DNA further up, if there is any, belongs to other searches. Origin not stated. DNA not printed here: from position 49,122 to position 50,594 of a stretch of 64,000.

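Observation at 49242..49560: GT2 polyprenol-phosphate glycosyltransferase carrying a ~100-residue Gln/Arg/Pro/Asp-rich low-complexity N-terminal extension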

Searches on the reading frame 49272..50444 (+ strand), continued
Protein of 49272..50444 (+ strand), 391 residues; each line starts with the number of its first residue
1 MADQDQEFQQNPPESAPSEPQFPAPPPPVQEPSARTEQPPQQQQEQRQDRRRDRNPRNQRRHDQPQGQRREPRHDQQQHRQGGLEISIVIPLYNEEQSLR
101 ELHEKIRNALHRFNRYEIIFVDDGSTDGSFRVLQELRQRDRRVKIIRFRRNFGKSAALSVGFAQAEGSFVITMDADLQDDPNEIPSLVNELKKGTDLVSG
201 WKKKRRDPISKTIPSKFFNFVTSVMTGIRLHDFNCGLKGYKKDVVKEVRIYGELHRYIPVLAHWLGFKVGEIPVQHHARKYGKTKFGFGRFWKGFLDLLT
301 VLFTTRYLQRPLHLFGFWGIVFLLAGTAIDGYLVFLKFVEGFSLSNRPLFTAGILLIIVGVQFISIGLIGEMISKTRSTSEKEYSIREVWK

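Call 17: find_related_loci(query=A1, collection=genome_contigs, flank=6000)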
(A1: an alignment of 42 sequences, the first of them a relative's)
Query A1 (391 aa) in genome_contigs; peptide patterns used: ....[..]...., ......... (x = any residue, [..] = any of these).
600 stretches matched a pattern (row limit reached: there are more); 599 encode a relative of the query (tblastn E <= 1e-3); the best 80 are kept; 80 distinct loci.
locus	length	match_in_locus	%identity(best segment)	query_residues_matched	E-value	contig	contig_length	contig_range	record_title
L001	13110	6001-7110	68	1-391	5e-175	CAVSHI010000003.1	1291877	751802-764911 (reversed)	MAG: Ignavibacteriota bacterium isolate MFD01476.bin.1.124 genome assembly, contig: contig_39632, whole genome shotgun s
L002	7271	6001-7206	61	9-389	1e-151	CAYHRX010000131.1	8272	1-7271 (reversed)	MAG TPA_asm: uncultured Chitinophagales bacterium isolate ERP119705_co14_37 genome assembly, contig: NODE_13461_length_8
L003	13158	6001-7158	59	12-391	2e-141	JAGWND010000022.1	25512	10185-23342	MAG: Bacteroidota bacterium isolate REEB223 contig-150_2972, whole genome shotgun sequence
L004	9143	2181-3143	65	70-388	5e-141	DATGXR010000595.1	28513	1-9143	MAG TPA_asm: Bacteroidota bacterium isolate SMAG_U10614 k141_251714, whole genome shotgun sequence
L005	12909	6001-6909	67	86-388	1e-139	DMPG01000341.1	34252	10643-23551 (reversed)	MAG TPA_asm: Bacteroidetes bacterium isolate UBA8401 contig_10763, whole genome shotgun sequence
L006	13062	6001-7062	59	43-388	3e-135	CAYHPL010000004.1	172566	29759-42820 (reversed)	MAG TPA_asm: uncultured Chitinophagales bacterium isolate ERP119705_co15_15 genome assembly, contig: NODE_26_length_1725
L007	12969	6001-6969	62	68-388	6e-131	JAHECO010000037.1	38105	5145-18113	MAG: Candidatus Kryptoniota bacterium isolate Ww171 NODE_1677_length_38105_cov_4.557393, whole genome shotgun sequence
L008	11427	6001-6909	69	86-388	4e-130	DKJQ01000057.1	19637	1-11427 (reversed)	MAG TPA_asm: Ignavibacteria bacterium UBA6688 UBA6688_contig_1160, whole genome shotgun sequence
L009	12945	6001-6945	61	75-388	1e-125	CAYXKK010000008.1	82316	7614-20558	MAG TPA_asm: uncultured Melioribacter sp. isolate SRP318679_co1_368 genome assembly, contig: NODE_416_length_82316_cov_5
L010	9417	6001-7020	59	39-388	4e-125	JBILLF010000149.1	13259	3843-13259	MAG: Patescibacteria group bacterium isolate ME2017-07-27_3300044645_group7_bin150 Rohwer_bin1101_scaffold_4352_c1, whol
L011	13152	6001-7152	54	26-388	2e-124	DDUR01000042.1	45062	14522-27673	MAG TPA_asm: Ignavibacteria bacterium UBA2333 UBA2333_contig_3841, whole genome shotgun sequence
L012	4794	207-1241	56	44-388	2e-124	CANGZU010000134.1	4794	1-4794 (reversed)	MAG: Ignavibacteria bacterium isolate RE-18aug17-99 genome assembly, contig: RE-18aug17-C36763, whole genome shotgun seq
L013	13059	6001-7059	55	33-388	1e-122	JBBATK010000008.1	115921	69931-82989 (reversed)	MAG: Candidatus Kapaibacterium sp. isolate EUL_269 ctg8-EUL_269, whole genome shotgun sequence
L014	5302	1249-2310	54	30-376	9e-123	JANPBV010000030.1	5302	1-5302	MAG: Ignavibacteria bacterium isolate VAR_78_metabat_615 VAR_78_k141_1835532, whole genome shotgun sequence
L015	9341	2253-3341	50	31-388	3e-122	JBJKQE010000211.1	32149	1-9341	MAG: Ignavibacteriaceae bacterium isolate Bin_26 S1Ck127_2391400_flag_0_multi_20.0883_len_32149, whole genome shotgun se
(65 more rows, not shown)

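Call 20: find_encoding_contigs(protein=P0002, flank=6000, max_places=2)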
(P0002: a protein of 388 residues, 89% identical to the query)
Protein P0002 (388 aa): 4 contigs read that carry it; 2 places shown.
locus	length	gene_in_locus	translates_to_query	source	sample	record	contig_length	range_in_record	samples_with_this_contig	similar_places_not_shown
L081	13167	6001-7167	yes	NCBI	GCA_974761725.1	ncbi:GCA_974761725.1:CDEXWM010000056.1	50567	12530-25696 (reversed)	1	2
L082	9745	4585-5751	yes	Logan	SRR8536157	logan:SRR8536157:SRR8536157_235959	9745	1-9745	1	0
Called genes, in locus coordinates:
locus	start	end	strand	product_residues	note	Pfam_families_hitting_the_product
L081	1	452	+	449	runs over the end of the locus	PF01943:Polysacc_synt, PF13440:Polysacc_synt_3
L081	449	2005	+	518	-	PF01522:Polysacc_deac_1 (weak)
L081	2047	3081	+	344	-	PF13439:Glyco_transf_4, PF13579:Glyco_trans_4_4 (weak), PF00534:Glycos_transf_1, PF13692:Glyco_trans_1_4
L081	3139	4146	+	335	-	PF00487:FA_desaturase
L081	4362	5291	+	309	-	PF13489:Methyltransf_23, PF13847:Methyltransf_31 (weak), PF08241:Methyltransf_11, PF08242:Methyltransf_12, PF13649:Methyltransf_25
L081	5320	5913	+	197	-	-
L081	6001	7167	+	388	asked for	PF00535:Glycos_transf_2, PF10111:Glyco_tranf_2_2 (faint), PF13641:Glyco_tranf_2_3 (weak)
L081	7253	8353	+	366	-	PF01075:Glyco_transf_9 (weak)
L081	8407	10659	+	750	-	PF09586:YfhO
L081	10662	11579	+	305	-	PF00535:Glycos_transf_2, PF10111:Glyco_tranf_2_2 (weak)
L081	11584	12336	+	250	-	PF01209:Ubie_methyltran (weak), PF02353:CMAS (weak), PF13489:Methyltransf_23, PF07021:MetW, PF13847:Methyltransf_31, PF08241:Methyltransf_11, PF08242:Methyltransf_12, PF13649:Methyltransf_25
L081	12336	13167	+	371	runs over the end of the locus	PF13439:Glyco_transf_4 (weak), PF13579:Glyco_trans_4_4 (weak), PF00534:Glycos_transf_1, PF13692:Glyco_trans_1_4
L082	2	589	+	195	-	?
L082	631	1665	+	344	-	PF13439:Glyco_transf_4, PF13579:Glyco_trans_4_4 (weak), PF00534:Glycos_transf_1, PF13692:Glyco_trans_1_4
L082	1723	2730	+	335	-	PF00487:FA_desaturase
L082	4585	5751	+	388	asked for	PF00535:Glycos_transf_2, PF10111:Glyco_tranf_2_2 (faint), PF13641:Glyco_tranf_2_3 (weak)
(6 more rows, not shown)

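Call 21: find_encoding_contigs(protein=P0007, flank=6000, max_places=2)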
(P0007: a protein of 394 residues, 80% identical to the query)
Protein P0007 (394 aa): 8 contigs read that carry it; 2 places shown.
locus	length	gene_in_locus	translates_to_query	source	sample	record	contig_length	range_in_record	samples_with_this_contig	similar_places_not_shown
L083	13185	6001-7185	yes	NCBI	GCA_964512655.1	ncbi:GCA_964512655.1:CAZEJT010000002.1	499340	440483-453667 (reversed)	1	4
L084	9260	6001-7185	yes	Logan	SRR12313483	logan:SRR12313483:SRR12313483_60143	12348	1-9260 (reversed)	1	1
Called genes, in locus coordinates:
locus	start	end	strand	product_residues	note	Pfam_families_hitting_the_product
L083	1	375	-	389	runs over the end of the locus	-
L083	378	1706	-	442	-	PF03239:FTR1, PF10080:FtrD-like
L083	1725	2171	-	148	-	PF01475:FUR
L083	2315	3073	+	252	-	PF00106:adh_short, PF08659:KR, PF13561:adh_short_C2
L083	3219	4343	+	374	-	PF01916:DS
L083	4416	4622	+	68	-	PF07432:Hc1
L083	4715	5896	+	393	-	PF01244:Peptidase_M19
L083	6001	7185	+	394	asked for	PF13641:Glyco_tranf_2_3, PF00535:Glycos_transf_2, PF10111:Glyco_tranf_2_2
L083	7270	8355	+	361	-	PF01075:Glyco_transf_9 (weak)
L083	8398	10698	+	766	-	PF09586:YfhO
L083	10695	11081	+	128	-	-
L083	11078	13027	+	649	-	PF14559:TPR_19 (faint)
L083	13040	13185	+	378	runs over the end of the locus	PF13439:Glyco_transf_4, PF13579:Glyco_trans_4_4, PF00534:Glycos_transf_1, PF13692:Glyco_trans_1_4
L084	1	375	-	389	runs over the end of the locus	-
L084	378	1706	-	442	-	PF03239:FTR1, PF10080:FtrD-like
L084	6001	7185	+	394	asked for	PF13641:Glyco_tranf_2_3, PF00535:Glycos_transf_2, PF10111:Glyco_tranf_2_2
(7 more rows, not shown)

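Call 33: predict_structure(alignment_id=A1)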
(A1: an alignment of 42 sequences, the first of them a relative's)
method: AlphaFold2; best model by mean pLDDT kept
length: 391 residues; sequences in the alignment: 42
mean_pLDDT: 74.9   pTM: 0.64
mean pLDDT of the five models: 74.9, 74.6, 74.4, 72.7, 71.9
residues with pLDDT >= 90: 135; 70-90: 124; 50-70: 47; < 50: 85
segments of 3 or more residues with pLDDT < 50: 1-27, 29-38, 40-59, 61-76, 78-80, 383-391
pLDDT, mean of each block of 10 residues (from residue 1): 35 40 46 41 39 43 44 47 88 83 95 94 82 93 89 83 95 90 96 96 73 75 79 89 89 79 91 87 67 72 65 82 94 91 80 92 85 68 47 45
secondary structure, 60 per line:
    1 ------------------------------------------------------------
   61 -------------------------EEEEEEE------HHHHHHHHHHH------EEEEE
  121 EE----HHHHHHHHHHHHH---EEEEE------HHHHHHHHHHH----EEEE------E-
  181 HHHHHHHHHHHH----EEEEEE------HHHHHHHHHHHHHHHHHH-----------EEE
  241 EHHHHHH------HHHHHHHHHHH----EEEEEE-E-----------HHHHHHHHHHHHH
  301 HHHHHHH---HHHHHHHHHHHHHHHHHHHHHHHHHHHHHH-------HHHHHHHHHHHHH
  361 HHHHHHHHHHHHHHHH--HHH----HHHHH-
elements in order: E86-92 H99-109 E116-122 H127-139 E143-147 H154-164 E169-172 H181-192 E197-202 H209-226 E238-241 H242-247 H254-264 E269-274 H288-307 H311-340 H348-376 H386-390
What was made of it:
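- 49272..49523 (+): N-terminal disordered tail, aa 1-84 (Q 25%, P 18%, R 15.5%; net charge 0). AlphaFold2 pLDDT below 50 and no secondary structure for residues 1-80 (call 33).
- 49524..50447 (+): GtrB/ArnC-type GT2 core (aa 85-391 plus the stop codon): a GT-A domain with PLYNE and DAD motifs, juxtamembrane helices and a C-terminal two-helix transmembrane hairpin. Confident AlphaFold2 model (call 33).
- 50202..50399 (+): Predicted transmembrane hairpin (helices aa 311-340 and 348-376). AlphaFold2 helices (call 33).
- On Polyisoprenyl-phosphate glycosyltransferase (GtrB/ArnC/CsbB type): AlphaFold2 helices at 288-307, 311-340 and 348-376 (call 33).
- On Intrinsically disordered region under selection for charge layout: pLDDT below 50 for residues 1-80 (call 33).
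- Closest known: GtrB. Same: The AlphaFold2 model is consistent (call 33).
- Disorder: call 33. It is disordered (call 33). No structure is predicted (call 33).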

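Call 35: list_cluster_members(proteins=[P0011, P0026, P0050, P0101, P0083, P0098, P0106, P0009, P0036, P0027])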
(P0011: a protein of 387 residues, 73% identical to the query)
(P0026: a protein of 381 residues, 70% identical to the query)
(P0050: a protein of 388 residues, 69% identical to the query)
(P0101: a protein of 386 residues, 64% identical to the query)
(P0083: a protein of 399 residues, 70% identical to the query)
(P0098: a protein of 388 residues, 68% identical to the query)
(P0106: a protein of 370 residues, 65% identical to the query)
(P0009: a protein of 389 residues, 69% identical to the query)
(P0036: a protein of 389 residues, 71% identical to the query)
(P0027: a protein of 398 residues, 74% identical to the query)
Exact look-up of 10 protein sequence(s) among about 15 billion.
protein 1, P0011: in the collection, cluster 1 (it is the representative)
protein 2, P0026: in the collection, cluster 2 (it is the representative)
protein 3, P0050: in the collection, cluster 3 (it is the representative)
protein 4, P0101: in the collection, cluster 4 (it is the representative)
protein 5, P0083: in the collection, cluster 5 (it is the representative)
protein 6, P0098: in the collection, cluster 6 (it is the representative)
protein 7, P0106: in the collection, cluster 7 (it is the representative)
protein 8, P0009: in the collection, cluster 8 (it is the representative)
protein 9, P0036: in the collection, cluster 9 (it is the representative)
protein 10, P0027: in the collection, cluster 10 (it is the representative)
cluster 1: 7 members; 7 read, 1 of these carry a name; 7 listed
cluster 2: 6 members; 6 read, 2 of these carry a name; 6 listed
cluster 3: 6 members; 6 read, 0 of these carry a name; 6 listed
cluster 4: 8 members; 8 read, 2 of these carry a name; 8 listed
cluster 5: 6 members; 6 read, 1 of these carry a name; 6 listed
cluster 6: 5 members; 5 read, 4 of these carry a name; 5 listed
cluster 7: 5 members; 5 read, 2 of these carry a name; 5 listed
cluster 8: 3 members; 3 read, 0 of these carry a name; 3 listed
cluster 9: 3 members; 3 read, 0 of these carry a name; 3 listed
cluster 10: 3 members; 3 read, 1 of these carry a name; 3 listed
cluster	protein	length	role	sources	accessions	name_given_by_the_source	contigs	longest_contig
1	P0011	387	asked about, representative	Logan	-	-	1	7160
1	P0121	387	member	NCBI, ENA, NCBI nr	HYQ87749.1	MAG TPA: glycosyltransferase family 2 protein [Bacteroidota bacterium] | glycosyltransferase family 2 protein [Bacteroidota bacterium]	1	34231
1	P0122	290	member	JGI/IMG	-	-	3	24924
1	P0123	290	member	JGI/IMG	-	-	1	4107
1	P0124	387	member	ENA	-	-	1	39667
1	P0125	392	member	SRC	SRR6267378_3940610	-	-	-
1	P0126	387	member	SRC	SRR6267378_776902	-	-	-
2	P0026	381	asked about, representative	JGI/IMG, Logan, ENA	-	-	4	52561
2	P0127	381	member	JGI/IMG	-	glycosyltransferase involved in cell wall biosynthesis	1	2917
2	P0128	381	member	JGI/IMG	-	glycosyltransferase involved in cell wall biosynthesis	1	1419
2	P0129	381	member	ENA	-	-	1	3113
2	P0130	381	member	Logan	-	-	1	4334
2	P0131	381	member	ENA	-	-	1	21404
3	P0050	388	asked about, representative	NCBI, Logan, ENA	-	-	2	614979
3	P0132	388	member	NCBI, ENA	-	-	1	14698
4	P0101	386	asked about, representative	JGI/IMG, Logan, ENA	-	-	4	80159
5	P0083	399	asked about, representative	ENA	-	-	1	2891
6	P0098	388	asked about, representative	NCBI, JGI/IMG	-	glycosyltransferase involved in cell wall biosynthesis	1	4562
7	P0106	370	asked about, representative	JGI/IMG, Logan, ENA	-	-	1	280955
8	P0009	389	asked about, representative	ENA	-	-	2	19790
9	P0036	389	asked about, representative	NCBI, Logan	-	-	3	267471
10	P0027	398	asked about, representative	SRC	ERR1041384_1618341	-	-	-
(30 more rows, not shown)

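Call 51: find_encoding_contigs(protein=P0086, flank=6000, max_places=1)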
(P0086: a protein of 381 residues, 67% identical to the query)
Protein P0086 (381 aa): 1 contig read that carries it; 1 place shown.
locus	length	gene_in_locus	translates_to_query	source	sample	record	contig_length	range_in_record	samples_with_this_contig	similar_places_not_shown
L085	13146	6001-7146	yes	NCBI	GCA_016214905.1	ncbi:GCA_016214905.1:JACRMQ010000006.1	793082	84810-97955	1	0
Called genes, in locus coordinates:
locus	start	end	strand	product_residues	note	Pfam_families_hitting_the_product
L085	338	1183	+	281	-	PF00561:Abhydrolase_1, PF12697:Abhydrolase_6, PF12146:Hydrolase_4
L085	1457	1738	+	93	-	PF07661:MORN_2 (faint)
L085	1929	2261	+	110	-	-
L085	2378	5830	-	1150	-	PF00082:Peptidase_S8, PF22544:HYDIN_VesB_CFA65-like_Ig (faint), PF13860:FlgD_ig (weak), PF18962:Por_Secre_tail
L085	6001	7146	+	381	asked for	PF00535:Glycos_transf_2, PF10111:Glyco_tranf_2_2 (weak), PF13641:Glyco_tranf_2_3 (weak)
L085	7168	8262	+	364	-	PF01075:Glyco_transf_9 (faint)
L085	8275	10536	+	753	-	PF09586:YfhO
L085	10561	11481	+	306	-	PF00535:Glycos_transf_2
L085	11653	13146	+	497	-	PF02366:PMT (weak), PF13231:PMT_2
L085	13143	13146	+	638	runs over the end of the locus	-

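Call 52: find_encoding_contigs(protein=P0050, flank=6000, max_places=1)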
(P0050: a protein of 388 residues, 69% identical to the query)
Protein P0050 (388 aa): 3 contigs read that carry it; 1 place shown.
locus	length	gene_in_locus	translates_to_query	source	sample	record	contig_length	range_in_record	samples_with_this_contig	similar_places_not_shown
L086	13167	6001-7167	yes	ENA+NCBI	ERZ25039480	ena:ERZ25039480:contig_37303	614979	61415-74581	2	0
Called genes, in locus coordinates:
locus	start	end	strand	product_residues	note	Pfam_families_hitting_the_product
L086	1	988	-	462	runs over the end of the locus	PF00593:TonB_dep_Rec_b-barrel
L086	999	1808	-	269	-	PF07715:Plug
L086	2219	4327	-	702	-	PF00009:GTP_EFTU (weak), PF01926:MMR_HSR1, PF02421:FeoB_N, PF07670:Gate, PF07664:FeoB_C, PF07670:Gate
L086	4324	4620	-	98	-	PF04023:FeoA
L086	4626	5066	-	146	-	PF01475:FUR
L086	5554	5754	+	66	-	PF07432:Hc1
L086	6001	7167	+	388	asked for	PF00535:Glycos_transf_2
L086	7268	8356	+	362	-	PF01075:Glyco_transf_9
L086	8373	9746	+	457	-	-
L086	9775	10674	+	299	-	PF09586:YfhO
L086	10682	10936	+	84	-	PF00535:Glycos_transf_2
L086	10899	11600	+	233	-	PF00535:Glycos_transf_2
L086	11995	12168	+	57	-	-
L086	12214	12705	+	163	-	PF00534:Glycos_transf_1, PF13692:Glyco_trans_1_4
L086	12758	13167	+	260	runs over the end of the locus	PF13489:Methyltransf_23, PF07021:MetW (weak), PF13847:Methyltransf_31, PF08241:Methyltransf_11, PF08242:Methyltransf_12, PF13649:Methyltransf_25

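Call 53: find_encoding_contigs(protein=P0106, flank=6000, max_places=1)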
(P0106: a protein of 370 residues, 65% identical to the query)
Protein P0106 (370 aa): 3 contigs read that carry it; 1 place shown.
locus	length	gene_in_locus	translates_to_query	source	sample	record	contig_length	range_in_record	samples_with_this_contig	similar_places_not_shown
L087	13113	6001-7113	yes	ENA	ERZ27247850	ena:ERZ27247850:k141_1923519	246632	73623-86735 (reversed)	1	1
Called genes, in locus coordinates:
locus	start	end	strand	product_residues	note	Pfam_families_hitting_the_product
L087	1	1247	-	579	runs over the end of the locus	PF07719:TPR_2 (faint), PF24575:TPR_Slam (faint), PF00515:TPR_1 (faint), PF12569:NatA_aux_su (faint), PF12895:ANAPC3 (faint), PF13176:TPR_7 (faint), PF14559:TPR_19, PF23914:TPR_CcmH_CycH (weak), +15 more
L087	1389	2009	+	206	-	PF00730:HhH-GPD, PF00633:HHH (weak)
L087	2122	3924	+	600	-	PF02861:Clp_N, PF05621:TniB (faint), PF13191:AAA_16 (weak), PF23569:NBD_SMAX1 (weak), PF00004:AAA, PF17871:AAA_lid_9, PF02151:UVR (weak), PF07724:AAA_2, +8 more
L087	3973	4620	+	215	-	PF07724:AAA_2, PF07728:AAA_5 (weak), PF10431:ClpB_D2-small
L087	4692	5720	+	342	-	PF15887:Peptidase_Mx (weak)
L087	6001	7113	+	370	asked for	PF00535:Glycos_transf_2, PF10111:Glyco_tranf_2_2 (weak), PF13641:Glyco_tranf_2_3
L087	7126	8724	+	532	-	PF13231:PMT_2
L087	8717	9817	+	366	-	PF01075:Glyco_transf_9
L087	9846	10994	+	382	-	PF13439:Glyco_transf_4, PF13579:Glyco_trans_4_4 (weak), PF00534:Glycos_transf_1, PF13692:Glyco_trans_1_4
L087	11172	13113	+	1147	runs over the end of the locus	PF00041:fn3 (faint), PF16656:Pur_ac_phosph_N (faint), PF16655:PhoD_N (faint), PF25059:FN3_DSCAM-DSCAML_C (faint), PF18962:Por_Secre_tail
